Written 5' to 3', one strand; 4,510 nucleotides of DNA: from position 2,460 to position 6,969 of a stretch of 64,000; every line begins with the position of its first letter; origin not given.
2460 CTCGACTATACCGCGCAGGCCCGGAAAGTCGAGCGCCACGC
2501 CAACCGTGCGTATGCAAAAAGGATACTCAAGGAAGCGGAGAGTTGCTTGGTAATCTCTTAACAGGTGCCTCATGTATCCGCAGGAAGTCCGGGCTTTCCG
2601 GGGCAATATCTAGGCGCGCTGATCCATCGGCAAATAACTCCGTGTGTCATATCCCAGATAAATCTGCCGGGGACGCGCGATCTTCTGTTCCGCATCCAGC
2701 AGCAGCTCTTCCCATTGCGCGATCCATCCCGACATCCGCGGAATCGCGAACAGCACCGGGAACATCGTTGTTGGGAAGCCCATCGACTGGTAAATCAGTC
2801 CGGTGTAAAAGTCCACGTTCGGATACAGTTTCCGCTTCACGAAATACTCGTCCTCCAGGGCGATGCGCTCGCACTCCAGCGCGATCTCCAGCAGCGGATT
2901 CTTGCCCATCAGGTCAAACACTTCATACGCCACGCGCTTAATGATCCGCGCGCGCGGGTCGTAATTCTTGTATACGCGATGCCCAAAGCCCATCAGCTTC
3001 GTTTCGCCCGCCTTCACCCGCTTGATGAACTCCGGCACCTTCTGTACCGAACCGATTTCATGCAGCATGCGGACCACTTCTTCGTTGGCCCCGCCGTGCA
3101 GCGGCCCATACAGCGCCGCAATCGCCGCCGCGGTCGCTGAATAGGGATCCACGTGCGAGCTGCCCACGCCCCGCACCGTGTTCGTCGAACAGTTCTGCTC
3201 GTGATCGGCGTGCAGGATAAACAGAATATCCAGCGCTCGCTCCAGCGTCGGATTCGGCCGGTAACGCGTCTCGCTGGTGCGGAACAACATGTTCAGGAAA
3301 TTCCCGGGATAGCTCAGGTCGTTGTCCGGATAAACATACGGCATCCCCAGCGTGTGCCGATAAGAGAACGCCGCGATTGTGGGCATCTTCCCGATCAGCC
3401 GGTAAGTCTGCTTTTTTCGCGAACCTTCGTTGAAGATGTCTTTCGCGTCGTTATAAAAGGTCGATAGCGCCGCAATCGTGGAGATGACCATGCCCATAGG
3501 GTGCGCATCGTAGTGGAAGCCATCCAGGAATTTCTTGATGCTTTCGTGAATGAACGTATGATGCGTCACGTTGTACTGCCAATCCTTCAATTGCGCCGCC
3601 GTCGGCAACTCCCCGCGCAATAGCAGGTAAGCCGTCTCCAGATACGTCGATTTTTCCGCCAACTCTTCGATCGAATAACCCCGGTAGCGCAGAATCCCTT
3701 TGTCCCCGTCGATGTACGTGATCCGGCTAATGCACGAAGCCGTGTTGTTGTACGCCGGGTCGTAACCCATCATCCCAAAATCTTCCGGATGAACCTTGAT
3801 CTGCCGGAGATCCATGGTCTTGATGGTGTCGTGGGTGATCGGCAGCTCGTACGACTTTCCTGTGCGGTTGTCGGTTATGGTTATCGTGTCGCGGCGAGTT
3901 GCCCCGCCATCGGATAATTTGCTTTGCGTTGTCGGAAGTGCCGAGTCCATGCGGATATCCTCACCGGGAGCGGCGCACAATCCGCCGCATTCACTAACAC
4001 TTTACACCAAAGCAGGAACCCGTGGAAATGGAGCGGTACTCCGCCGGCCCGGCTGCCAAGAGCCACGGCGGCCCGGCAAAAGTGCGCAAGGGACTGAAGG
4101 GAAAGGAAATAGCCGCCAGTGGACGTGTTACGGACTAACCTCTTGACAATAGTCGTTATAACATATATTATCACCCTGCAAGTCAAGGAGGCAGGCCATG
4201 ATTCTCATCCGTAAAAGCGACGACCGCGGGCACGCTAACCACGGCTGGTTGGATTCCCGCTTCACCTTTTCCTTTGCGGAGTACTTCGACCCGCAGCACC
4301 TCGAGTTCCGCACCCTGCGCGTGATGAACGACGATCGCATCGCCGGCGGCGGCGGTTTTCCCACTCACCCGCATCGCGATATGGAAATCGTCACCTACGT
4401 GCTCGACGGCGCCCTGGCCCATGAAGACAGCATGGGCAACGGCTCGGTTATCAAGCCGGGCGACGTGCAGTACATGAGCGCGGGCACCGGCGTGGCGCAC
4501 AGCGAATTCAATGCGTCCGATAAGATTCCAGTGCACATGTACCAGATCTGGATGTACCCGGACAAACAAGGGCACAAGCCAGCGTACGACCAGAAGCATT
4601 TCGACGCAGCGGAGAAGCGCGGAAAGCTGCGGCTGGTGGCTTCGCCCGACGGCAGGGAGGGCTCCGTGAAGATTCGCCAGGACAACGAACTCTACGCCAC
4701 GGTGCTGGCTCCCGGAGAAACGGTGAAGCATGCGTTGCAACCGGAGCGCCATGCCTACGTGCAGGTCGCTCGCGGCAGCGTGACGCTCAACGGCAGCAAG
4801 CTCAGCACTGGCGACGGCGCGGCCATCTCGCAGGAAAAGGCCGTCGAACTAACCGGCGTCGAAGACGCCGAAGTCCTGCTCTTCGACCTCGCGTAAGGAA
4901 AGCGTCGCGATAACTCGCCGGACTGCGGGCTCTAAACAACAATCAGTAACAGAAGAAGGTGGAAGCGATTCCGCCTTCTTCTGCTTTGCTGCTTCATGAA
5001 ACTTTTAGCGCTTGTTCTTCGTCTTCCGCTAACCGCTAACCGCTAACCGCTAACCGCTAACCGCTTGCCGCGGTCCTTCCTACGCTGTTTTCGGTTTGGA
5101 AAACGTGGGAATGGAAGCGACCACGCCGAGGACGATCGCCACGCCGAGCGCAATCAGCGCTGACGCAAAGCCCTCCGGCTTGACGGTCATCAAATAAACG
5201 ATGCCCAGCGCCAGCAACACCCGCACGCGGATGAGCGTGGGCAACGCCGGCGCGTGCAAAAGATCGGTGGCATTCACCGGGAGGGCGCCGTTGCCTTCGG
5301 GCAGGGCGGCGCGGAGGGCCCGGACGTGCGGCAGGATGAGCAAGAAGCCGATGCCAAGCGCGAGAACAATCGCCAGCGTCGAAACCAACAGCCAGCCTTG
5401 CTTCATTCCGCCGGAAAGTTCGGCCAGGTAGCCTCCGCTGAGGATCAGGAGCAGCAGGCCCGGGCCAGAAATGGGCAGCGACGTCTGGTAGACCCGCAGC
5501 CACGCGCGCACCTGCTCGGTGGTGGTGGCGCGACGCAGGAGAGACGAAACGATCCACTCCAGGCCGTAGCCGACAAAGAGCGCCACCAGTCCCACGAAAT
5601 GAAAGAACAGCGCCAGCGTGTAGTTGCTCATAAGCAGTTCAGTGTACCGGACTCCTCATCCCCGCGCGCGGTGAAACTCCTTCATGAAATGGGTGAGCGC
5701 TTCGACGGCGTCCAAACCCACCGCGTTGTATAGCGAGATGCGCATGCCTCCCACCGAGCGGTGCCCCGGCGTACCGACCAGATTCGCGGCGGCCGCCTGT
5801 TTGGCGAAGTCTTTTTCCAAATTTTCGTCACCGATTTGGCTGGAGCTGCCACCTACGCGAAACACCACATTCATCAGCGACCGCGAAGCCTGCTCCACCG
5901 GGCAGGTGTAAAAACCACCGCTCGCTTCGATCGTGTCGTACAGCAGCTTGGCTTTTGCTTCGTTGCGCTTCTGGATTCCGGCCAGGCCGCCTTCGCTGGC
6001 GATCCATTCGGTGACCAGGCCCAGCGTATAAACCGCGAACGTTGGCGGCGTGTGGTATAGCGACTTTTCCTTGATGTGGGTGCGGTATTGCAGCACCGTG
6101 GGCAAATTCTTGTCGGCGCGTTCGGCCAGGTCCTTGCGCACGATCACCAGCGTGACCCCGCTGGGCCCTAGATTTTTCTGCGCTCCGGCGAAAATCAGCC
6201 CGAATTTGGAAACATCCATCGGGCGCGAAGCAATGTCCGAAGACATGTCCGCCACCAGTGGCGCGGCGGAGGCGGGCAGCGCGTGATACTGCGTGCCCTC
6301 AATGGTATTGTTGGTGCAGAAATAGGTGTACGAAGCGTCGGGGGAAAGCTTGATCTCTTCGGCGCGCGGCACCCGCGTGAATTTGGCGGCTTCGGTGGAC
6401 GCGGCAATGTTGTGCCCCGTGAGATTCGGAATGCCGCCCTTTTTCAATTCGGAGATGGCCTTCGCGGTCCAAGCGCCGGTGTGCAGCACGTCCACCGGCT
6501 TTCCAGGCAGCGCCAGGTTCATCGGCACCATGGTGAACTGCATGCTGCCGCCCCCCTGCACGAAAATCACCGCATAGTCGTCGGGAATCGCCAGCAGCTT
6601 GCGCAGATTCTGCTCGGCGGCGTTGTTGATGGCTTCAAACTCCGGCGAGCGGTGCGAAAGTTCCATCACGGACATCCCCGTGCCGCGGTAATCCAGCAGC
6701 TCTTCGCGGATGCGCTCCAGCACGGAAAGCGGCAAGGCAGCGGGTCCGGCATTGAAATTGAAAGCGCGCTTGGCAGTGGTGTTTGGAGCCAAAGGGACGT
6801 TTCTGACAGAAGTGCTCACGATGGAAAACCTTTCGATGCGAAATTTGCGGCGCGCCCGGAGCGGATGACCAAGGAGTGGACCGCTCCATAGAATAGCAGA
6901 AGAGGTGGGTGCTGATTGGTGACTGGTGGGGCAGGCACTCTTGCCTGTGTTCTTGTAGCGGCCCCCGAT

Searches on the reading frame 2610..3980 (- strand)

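Call 55: search_protein_families(library=pfam, proteins=[window:2610-3980:-], max_evalue=0.01)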
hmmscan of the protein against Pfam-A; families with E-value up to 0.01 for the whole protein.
window:2610-3980:- (456 aa): 1 family
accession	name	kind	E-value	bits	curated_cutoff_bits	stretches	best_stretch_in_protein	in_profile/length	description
PF00285.26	Citrate_synt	-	3.6e-137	457.6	27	1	77-438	2-357/357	Citrate synthase, C-terminal domain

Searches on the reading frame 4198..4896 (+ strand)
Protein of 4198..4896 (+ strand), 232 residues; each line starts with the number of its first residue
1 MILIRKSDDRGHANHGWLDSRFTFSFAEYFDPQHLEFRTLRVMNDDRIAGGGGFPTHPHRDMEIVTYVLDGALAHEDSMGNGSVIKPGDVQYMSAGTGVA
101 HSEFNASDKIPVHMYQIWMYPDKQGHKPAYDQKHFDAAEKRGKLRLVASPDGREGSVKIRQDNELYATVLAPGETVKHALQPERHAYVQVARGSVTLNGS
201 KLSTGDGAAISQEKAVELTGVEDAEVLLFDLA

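Call 55: search_protein_families(library=pfam, proteins=[window:4198-4896:+], max_evalue=0.01)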
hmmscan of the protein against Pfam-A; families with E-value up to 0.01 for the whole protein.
window:4198-4896:+ (232 aa): 3 families
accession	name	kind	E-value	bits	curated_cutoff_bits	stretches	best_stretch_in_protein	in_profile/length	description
PF02678.22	Pirin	-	1.2e-36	125.5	26.1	1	10-119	8-108/108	Pirin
PF17954.7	Pirin_C_2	-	1.1e-31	109.2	22.9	1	146-231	1-86/86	Quercetinase C-terminal cupin domain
PF07883.17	Cupin_2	-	1.7e-08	34.5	27.2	1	48-117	5-69/70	Cupin domain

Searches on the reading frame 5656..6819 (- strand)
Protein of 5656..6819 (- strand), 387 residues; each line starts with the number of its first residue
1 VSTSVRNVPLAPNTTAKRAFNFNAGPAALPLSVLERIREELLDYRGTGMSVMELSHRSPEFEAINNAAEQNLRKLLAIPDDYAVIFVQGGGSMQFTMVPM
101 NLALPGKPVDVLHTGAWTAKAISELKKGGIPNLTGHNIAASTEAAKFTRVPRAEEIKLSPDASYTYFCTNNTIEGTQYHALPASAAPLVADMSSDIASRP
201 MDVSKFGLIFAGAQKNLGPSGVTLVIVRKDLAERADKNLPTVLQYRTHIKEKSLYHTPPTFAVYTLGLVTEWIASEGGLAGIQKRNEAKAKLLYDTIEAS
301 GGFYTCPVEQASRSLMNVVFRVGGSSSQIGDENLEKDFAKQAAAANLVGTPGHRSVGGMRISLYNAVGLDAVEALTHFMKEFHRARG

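Call 55: search_protein_families(library=pfam, proteins=[window:5656-6819:-], max_evalue=0.01)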
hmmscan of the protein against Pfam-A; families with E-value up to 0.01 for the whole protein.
window:5656-6819:- (387 aa): 1 family
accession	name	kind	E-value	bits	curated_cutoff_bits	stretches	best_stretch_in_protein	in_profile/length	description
PF00266.25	Aminotran_5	-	1.6e-42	146.3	21.5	1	20-375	2-371/371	Aminotransferase class-V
